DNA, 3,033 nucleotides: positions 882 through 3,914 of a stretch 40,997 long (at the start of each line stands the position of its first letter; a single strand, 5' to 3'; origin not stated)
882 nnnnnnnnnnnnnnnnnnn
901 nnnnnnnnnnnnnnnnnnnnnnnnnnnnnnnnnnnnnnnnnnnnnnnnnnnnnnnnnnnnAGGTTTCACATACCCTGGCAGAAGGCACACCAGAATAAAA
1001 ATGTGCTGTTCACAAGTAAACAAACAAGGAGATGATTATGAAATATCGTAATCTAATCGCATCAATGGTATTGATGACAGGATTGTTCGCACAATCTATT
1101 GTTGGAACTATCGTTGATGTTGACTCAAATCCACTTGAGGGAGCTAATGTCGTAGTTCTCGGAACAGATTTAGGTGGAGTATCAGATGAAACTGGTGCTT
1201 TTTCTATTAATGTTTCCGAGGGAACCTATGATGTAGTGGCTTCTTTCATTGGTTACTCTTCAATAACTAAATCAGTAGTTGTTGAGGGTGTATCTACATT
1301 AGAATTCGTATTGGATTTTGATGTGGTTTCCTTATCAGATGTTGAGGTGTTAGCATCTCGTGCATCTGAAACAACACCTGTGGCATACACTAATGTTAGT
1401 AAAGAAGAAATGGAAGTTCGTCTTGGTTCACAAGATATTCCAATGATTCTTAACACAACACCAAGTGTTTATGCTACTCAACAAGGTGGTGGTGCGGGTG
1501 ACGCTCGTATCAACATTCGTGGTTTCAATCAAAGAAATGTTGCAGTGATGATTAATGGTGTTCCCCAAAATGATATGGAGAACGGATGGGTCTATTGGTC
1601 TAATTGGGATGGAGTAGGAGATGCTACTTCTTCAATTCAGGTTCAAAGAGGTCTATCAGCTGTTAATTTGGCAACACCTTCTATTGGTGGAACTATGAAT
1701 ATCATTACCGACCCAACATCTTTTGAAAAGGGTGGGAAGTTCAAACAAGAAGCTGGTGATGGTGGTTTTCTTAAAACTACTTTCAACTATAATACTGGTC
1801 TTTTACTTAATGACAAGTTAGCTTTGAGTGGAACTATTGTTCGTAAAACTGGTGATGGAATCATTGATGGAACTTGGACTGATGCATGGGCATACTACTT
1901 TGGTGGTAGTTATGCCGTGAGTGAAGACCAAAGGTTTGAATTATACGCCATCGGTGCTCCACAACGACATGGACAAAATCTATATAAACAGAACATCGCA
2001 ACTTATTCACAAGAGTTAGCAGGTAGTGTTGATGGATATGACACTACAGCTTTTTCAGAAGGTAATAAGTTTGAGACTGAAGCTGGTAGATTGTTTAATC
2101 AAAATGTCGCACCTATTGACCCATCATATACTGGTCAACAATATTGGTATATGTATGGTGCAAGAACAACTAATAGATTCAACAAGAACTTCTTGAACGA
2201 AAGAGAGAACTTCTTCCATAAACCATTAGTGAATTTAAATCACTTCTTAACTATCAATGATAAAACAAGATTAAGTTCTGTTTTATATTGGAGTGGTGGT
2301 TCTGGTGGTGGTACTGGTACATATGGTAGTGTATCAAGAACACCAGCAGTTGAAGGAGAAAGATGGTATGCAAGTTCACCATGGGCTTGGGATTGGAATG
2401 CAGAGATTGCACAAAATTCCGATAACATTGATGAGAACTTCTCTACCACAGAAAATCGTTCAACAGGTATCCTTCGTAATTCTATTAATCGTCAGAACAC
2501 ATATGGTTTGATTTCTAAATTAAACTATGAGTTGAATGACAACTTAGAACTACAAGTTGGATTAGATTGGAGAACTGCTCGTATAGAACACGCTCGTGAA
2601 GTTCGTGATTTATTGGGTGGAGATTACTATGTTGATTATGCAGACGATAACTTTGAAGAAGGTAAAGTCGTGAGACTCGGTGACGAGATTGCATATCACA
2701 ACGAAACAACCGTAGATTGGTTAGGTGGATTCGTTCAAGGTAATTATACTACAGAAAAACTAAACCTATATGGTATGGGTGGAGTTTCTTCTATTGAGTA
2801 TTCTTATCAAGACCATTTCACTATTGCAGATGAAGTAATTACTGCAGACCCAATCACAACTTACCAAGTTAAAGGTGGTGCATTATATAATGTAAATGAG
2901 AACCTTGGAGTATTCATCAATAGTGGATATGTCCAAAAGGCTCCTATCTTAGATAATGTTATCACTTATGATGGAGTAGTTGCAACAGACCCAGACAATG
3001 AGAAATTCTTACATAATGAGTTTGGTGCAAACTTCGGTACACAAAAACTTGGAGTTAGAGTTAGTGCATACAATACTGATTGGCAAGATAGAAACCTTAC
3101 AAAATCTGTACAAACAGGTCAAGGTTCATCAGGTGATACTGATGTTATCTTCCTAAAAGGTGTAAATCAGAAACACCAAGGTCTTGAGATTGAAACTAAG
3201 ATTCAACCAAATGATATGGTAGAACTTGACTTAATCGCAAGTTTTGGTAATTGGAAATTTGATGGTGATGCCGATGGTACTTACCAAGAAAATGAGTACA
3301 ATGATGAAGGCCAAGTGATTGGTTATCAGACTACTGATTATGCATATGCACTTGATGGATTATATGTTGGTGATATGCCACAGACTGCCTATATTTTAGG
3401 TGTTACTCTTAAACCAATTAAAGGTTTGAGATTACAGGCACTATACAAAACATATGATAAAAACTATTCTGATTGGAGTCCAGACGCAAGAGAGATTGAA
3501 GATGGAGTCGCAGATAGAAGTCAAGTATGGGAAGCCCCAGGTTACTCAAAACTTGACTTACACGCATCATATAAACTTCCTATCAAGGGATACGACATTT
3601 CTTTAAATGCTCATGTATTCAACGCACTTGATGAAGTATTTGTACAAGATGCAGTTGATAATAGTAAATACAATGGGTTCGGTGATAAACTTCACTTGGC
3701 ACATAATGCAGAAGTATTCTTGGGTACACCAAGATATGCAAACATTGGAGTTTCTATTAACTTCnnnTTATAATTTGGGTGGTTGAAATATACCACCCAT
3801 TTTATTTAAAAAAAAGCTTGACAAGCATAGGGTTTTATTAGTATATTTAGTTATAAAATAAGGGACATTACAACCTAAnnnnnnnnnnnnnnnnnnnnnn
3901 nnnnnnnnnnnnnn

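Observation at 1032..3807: Complete TonB-dependent outer-membrane receptor encoded between the RNR and DNA polymerase genes of a phage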

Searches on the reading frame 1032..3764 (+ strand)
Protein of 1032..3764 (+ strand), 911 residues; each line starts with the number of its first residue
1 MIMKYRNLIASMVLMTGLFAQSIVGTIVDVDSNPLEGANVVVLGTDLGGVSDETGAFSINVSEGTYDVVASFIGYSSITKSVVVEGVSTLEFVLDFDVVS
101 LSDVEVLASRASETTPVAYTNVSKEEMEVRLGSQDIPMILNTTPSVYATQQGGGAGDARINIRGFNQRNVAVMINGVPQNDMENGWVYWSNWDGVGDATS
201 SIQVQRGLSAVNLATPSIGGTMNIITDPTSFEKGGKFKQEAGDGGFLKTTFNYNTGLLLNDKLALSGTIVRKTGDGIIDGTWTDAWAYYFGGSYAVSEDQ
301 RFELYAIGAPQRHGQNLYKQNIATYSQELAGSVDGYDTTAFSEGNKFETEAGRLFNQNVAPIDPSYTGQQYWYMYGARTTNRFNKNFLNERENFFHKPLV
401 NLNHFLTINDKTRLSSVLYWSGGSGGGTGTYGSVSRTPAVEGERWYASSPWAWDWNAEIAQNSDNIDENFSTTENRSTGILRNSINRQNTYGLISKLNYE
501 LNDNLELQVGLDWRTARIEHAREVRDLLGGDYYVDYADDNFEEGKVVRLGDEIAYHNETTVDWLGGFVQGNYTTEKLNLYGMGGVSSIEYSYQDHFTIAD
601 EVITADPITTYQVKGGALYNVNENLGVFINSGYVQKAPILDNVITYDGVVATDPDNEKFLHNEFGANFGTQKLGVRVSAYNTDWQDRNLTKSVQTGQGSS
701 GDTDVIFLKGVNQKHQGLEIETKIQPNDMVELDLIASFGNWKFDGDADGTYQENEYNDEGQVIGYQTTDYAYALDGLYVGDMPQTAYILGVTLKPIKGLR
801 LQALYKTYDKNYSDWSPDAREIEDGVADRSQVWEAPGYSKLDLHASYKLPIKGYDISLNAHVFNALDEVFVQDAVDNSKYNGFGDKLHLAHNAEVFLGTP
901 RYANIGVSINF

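Call 3: search_protein_families(library=pfam, proteins=[window:1032-3764:+], max_evalue=0.01)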
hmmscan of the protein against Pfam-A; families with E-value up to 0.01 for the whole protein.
window:1032-3764:+ (911 aa): 3 families
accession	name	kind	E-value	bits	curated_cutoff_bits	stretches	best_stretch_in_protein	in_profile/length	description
PF13715.12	CarbopepD_reg_2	-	5.8e-16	58.7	32.2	1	23-106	1-88/88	CarboxypepD_reg-like domain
PF07715.20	Plug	-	8.7e-15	55.6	23.9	1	113-221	3-107/107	TonB-dependent Receptor Plug Domain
PF13620.12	CarboxypepD_reg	-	3.8e-12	46.8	32.3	1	22-94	1-81/82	Carboxypeptidase regulatory-like domain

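Call 4: search_protein_families(library=ncbifam, proteins=[window:1032-3764:+], max_evalue=0.01)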
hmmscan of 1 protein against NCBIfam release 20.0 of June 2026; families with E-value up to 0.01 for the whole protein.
window:1032-3764:+ (911 aa): 3 families
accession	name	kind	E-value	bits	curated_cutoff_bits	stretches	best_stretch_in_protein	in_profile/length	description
TIGR04056.1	OMP_RagA_SusC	subfamily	4.3e-16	58.4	368.25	1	23-181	3-165/981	SusC/RagA family TonB-linked outer membrane protein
TIGR01786.1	TonB-hemlactrns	subfamily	8.8e-11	40.9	323.75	1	109-226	15-133/719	TonB-dependent hemoglobin/transferrin/lactoferrin family receptor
NF038079.1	TonB_sider_MxcH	equivalog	0.00081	17.6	925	1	128-241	143-253/792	TonB-dependent siderophore myxochelin receptor MxcH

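Call 5: search_protein_families(library=phrogs, proteins=[window:1032-3764:+], max_evalue=0.01)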
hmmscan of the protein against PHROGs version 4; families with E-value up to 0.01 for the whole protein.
window:1032-3764:+ (911 aa): 1 family
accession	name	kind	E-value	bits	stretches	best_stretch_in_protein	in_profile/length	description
phrog_5687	-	unknown function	1.6e-11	44.4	1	115-249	52-179/760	-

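Call 7: search_dna_similar(query=window:1032-3764:+, collection=phages, mode=protein, max_rows=30)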
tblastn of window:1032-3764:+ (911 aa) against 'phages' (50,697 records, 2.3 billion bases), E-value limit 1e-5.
Records with a match: 12; places in all: 12; records where one place covers at least 80% of the query: 2.
Best place of each record, by identity: <60% 12.
By first word of the organism name: Bacteriophage 8; uncultured 4.
By host as written in the record: - 12.
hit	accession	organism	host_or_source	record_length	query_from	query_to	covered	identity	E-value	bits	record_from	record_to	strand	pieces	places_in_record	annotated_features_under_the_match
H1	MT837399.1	Bacteriophage sp.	human fecal samples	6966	6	911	99%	29.9%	5e-93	328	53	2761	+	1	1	record has no annotation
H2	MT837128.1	Bacteriophage sp.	human fecal samples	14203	22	874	94%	30.2%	8e-91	322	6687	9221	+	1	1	record has no annotation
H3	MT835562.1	Bacteriophage sp.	human fecal samples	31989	25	249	25%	29.2%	2e-9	68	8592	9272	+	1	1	record has no annotation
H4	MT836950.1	Bacteriophage sp.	human fecal samples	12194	8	227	24%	27.8%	9e-6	56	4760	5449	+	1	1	record has no annotation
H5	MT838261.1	Bacteriophage sp.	human fecal samples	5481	110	312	22%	29.4%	2e-17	94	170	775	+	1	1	record has no annotation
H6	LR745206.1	uncultured phage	metagenomic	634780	110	299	21%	28.3%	9e-14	82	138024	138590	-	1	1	record has no annotation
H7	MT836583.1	Bacteriophage sp.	human fecal samples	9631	23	227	23%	26.1%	2e-9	68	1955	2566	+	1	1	record has no annotation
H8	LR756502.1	uncultured phage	metagenomic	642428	110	294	20%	28.6%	5e-9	67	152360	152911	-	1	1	record has no annotation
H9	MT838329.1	Bacteriophage sp.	human fecal samples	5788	23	227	23%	25.8%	1e-10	72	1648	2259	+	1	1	record has no annotation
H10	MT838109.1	Bacteriophage sp.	human fecal samples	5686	23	227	23%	25.6%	7e-10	69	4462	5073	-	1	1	record has no annotation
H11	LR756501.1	uncultured phage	metagenomic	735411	110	224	13%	31.0%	2e-10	71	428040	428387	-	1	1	record has no annotation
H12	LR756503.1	uncultured phage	metagenomic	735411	110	224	13%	31.0%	2e-10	71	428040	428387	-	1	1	record has no annotation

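Call 10: find_homologous_proteins(query=window:1032-3764:+, max_evalue=1e-10)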
Query window:1032-3764:+ (911 aa): 7466 proteins with E <= 1e-10 among 8000 candidates; the best 120 are listed.
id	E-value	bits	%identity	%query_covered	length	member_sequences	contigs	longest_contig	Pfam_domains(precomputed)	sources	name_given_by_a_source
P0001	0.0e+0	2078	100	100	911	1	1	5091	PF13715.13,PF07715.21,PF13620.13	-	-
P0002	0.0e+0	2074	100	100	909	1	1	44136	PF13715.13,PF07715.21,PF13620.13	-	-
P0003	0.0e+0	2071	100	100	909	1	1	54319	PF13715.13,PF07715.21,PF13620.13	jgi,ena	-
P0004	0.0e+0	2064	99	100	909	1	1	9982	PF13715.13,PF07715.21,PF13620.13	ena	-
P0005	0.0e+0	2062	99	100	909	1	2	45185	PF13715.13,PF07715.21,PF13620.13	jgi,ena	-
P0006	0.0e+0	2055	99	100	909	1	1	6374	PF13715.13,PF07715.21,PF13620.13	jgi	-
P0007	0.0e+0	2055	99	100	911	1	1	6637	PF13715.13,PF07715.21,PF13620.13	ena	-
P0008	0.0e+0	2053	99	100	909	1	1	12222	PF13715.13,PF07715.21,PF13620.13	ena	-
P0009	0.0e+0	2052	99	100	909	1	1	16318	PF13715.13,PF07715.21,PF13620.13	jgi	-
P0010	0.0e+0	2051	98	100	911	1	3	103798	PF13715.13,PF07715.21,PF13620.13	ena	-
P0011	0.0e+0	2050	99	100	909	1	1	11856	PF13715.13,PF07715.21,PF13620.13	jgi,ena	-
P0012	0.0e+0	2048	98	100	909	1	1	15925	PF13715.13,PF07715.21,PF13620.13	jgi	-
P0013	0.0e+0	2048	98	100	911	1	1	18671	PF13715.13,PF07715.21,PF13620.13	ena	-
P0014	0.0e+0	2021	97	100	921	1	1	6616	PF13715.13,PF07715.21,PF13620.13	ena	-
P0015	0.0e+0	2014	97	100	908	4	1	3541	PF13715.13,PF07715.21,PF13620.13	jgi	-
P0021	0.0e+0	1956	94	100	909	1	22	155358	PF13715.13,PF07715.21,PF13620.13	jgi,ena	-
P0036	0.0e+0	1876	89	100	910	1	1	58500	PF13715.13,PF07715.21,PF13620.13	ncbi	-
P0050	0.0e+0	1856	88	100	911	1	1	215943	PF13715.13,PF07715.21,PF13620.13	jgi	jgi:iron complex outermembrane receptor protein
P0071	0.0e+0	1729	82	100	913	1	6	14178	PF13715.13,PF07715.21,PF13620.13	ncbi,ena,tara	tara:strand:+ start:472 stop:3213 length:2742 start_codon:yes stop_codon:yes gene_type:complete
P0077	0.0e+0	1725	82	100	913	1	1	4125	PF13715.13,PF07715.21,PF13620.13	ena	-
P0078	0.0e+0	1725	81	100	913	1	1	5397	PF13715.13,PF07715.21,PF13620.13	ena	-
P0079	0.0e+0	1725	81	100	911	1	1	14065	PF13715.13,PF07715.21,PF13620.13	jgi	-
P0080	0.0e+0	1724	82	100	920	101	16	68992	PF13715.13,PF07715.21,PF13620.13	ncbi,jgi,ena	jgi:hypothetical protein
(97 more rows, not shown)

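Call 11: find_related_loci(query=window:1032-3764:+, collection=viral_contigs, flank=10000)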
Query window:1032-3764:+ (911 aa) in viral_contigs; peptide patterns used: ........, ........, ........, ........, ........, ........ (x = any residue, [..] = any of these).
362 stretches matched a pattern; 336 encode a relative of the query (tblastn E <= 1e-3); the best 80 are kept; 80 distinct loci.
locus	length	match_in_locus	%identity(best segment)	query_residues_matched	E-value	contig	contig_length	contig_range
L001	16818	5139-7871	99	1-911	0e+0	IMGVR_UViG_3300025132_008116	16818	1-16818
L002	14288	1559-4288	97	1-911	0e+0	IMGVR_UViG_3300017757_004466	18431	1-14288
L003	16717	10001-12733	94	1-911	0e+0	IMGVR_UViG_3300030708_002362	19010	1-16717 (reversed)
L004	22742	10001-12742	93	1-911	0e+0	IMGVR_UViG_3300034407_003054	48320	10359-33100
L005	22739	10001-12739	91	1-911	0e+0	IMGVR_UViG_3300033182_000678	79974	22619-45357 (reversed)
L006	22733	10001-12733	90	1-911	0e+0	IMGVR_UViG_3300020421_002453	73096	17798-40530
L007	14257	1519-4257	89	1-911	0e+0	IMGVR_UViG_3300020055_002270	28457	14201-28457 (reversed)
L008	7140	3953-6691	88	1-911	0e+0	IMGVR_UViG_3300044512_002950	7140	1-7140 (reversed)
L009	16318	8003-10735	99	1-911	0e+0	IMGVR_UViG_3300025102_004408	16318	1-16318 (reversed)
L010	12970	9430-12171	86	1-911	0e+0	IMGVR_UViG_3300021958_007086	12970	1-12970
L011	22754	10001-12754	85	1-911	0e+0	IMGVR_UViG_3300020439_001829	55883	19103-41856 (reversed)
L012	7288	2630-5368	85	1-911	0e+0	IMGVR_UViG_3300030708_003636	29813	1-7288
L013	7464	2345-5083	85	1-911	0e+0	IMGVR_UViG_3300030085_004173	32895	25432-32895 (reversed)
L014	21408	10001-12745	81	1-911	0e+0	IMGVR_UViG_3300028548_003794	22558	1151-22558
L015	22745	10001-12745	81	1-911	0e+0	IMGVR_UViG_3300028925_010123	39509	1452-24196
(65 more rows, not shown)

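Call 21: search_solved_structures(query=window:1032-3764:+, max_evalue=0.01, show_alignments=1)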
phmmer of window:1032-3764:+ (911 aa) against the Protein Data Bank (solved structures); distinct sequences matched with E-value up to 0.01: 2.
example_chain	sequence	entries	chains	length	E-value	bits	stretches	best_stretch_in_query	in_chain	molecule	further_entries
9gbc_A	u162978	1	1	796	4.8e-16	61.3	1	24-229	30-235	TonB-linked outer membrane receptor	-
9hfj_A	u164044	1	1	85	0.00036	22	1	23-93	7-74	SusC homolog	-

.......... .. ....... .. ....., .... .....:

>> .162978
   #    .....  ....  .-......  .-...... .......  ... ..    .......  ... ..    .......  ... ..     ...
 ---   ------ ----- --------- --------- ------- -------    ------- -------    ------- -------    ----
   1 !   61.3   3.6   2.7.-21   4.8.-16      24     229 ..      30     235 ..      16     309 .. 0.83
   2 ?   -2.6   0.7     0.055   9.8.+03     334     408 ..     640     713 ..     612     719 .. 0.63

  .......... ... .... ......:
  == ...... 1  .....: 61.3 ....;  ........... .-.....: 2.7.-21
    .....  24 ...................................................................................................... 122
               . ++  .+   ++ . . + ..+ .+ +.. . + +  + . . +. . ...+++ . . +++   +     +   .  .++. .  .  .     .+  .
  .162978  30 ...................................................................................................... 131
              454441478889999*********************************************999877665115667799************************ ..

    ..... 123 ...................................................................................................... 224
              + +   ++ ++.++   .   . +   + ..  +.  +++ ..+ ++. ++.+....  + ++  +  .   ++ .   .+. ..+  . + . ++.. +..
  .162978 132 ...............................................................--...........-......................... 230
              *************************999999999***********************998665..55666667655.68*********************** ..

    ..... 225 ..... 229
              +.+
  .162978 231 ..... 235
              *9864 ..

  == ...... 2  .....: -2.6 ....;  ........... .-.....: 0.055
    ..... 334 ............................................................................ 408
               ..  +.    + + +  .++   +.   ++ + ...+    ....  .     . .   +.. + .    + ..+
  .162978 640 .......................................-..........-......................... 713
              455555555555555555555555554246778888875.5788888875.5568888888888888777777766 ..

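Call 28: find_encoding_contigs(protein=P0050, flank=10000, max_places=2)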
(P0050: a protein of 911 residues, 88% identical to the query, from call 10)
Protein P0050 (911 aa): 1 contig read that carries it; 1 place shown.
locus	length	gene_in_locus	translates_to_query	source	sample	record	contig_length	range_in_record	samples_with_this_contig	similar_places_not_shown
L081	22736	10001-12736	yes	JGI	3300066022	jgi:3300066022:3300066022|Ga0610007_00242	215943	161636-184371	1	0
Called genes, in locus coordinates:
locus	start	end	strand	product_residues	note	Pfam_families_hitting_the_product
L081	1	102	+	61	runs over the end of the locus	-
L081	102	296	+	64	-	-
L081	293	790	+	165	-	-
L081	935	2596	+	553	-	-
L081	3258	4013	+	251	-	PF08804:gp32 (weak)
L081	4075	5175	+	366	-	PF00154:RecA_N, PF06745:ATPase (weak), PF08423:Rad51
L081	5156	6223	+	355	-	PF02739:5_3_exonuc_N, PF01367:5_3_exonuc (weak)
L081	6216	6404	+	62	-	-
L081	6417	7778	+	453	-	PF13401:AAA_22 (faint), PF03796:DnaB_C, PF13481:AAA_25 (weak)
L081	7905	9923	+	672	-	PF17975:RNR_Alpha, PF21995:RNR-II_ins_dom, PF02867:Ribonuc_red_lgC (faint)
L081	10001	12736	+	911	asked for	PF13620:CarboxypepD_reg, PF13715:CarbopepD_reg_2, PF07715:Plug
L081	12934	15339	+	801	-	PF03104:DNA_pol_B_exo1, PF10108:DNA_pol_B_exo2 (weak), PF00136:DNA_pol_B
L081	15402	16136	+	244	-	-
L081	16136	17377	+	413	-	-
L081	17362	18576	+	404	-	PF01555:N6_N4_Mtase (weak)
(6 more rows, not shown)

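Call 33: predict_structure(protein=window:1032-3764:+)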
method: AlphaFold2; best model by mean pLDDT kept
length: 911 residues; sequences in the alignment: 1
mean_pLDDT: 29.5   pTM: 0.25
mean pLDDT of the five models: 29.5, 23.8, 21.8, 21.6, 20.6
residues with pLDDT >= 90: 0; 70-90: 0; 50-70: 4; < 50: 907
segments of 3 or more residues with pLDDT < 50: 1-58, 60-83, 85-130, 132-756, 758-911
pLDDT, mean of each block of 10 residues (from residue 1): 28 35 40 44 42 45 47 41 45 40 40 37 42 40 31 33 40 34 31 31 31 27 29 34 26 22 23 28 23 23 24 31 29 29 28 28 31 28 27 24 23 25 25 26 34 28 27 25 26 24 23 26 25 27 25 26 24 23 24 25 26 30 25 22 24 25 23 23 27 28 27 27 28 25 27 40 32 27 27 27 25 28 30 28 31 32 32 29 29 28 31 28
secondary structure, 60 per line:
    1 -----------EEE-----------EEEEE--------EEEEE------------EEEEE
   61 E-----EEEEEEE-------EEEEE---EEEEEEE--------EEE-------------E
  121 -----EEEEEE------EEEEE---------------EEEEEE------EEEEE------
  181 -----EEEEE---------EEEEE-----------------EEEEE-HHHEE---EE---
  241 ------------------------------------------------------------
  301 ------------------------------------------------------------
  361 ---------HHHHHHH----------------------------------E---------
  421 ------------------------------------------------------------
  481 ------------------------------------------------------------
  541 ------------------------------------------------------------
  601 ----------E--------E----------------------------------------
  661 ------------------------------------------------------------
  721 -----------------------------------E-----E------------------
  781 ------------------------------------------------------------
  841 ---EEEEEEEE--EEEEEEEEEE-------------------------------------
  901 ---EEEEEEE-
elements in order (helices of 4 or more, strands of 3 or more residues): E12-14 E26-30 E39-43 E56-61 E67-73 E81-85 E89-95 E104-106 E126-131 E138-142 E158-163 E170-174 E186-190 E200-204 E222-226 H370-376 E844-851 E854-863 E904-910
